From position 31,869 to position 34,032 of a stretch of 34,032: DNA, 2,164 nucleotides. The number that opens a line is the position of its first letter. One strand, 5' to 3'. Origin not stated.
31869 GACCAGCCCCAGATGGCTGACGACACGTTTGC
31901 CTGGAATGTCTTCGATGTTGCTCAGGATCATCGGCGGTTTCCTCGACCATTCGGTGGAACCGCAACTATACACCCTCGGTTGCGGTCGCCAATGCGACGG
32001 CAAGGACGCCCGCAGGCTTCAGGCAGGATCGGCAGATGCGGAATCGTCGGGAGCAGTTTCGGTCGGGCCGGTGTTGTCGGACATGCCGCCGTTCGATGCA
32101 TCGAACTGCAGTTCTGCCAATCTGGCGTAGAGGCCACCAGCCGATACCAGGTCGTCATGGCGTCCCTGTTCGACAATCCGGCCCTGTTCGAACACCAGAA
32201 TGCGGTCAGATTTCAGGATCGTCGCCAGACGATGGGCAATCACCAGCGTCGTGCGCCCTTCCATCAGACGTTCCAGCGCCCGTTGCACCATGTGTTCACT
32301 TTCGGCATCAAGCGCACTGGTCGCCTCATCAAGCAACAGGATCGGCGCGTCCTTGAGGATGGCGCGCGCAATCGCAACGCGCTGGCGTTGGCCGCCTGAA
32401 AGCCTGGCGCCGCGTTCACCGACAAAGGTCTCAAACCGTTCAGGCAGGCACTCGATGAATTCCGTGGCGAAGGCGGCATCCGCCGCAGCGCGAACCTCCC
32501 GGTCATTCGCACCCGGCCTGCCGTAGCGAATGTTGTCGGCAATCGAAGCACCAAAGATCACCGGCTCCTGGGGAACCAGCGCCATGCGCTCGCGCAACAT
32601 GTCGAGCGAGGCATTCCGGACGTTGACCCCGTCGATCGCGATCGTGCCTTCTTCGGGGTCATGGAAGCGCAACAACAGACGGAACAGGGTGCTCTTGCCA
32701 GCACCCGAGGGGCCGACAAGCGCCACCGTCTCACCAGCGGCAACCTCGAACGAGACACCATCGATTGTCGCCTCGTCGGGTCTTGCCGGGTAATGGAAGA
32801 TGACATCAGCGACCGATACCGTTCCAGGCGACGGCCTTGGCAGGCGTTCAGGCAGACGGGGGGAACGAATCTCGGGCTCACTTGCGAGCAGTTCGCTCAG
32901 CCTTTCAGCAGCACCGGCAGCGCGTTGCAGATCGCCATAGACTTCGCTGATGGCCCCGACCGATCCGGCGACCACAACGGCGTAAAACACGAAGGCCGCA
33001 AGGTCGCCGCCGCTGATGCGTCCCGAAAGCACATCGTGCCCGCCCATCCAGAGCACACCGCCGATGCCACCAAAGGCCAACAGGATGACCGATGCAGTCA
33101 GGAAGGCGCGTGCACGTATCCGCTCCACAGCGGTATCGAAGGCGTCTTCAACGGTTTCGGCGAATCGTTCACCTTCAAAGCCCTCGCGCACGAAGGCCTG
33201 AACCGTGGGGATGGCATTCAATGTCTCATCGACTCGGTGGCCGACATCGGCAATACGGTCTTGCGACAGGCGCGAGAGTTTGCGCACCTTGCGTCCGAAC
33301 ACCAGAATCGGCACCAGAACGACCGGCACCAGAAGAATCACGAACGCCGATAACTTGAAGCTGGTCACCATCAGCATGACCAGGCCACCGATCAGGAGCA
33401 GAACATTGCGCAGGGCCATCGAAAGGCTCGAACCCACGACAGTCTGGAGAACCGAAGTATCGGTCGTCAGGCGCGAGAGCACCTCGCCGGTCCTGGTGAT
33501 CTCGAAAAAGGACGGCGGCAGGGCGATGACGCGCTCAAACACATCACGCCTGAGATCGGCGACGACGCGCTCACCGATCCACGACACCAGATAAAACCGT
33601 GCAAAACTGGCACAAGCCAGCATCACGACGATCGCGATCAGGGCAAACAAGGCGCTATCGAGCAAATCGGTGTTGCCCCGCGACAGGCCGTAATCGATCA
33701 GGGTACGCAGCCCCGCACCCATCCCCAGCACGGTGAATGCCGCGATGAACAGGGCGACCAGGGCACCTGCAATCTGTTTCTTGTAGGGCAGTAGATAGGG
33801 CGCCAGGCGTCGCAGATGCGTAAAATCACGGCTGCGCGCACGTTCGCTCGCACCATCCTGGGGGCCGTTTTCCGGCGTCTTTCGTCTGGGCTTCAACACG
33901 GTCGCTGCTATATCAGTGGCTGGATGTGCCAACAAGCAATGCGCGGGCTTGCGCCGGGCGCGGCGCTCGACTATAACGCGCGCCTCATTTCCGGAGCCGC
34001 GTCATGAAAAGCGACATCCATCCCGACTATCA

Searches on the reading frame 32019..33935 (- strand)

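Call 39: search_protein_families(library=pfam, proteins=[window:32019-33935:-], max_evalue=0.001)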
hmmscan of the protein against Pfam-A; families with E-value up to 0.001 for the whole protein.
window:32019-33935:- (638 aa): 6 families
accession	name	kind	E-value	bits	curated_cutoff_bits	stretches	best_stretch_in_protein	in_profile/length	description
PF00664.28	ABC_membrane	-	7.8e-49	167.2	28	1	58-325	4-273/274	ABC transporter transmembrane region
PF00005.33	ABC_tran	-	1.1e-33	117.2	25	1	392-540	2-137/137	ABC transporter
PF02463.25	SMC_N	-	6.5e-08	32.7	40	1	429-580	108-209/220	RecF/RecN/SMC N terminal domain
PF13191.12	AAA_16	-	7.6e-05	23.7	32.6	1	400-558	21-160/167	AAA ATPase domain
PF13401.12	AAA_22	-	0.00065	20.4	27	0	404-448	8-33/130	AAA domain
PF13555.12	AAA_29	-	0.00087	19.4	27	0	390-418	11-39/61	P-loop containing region of AAA domain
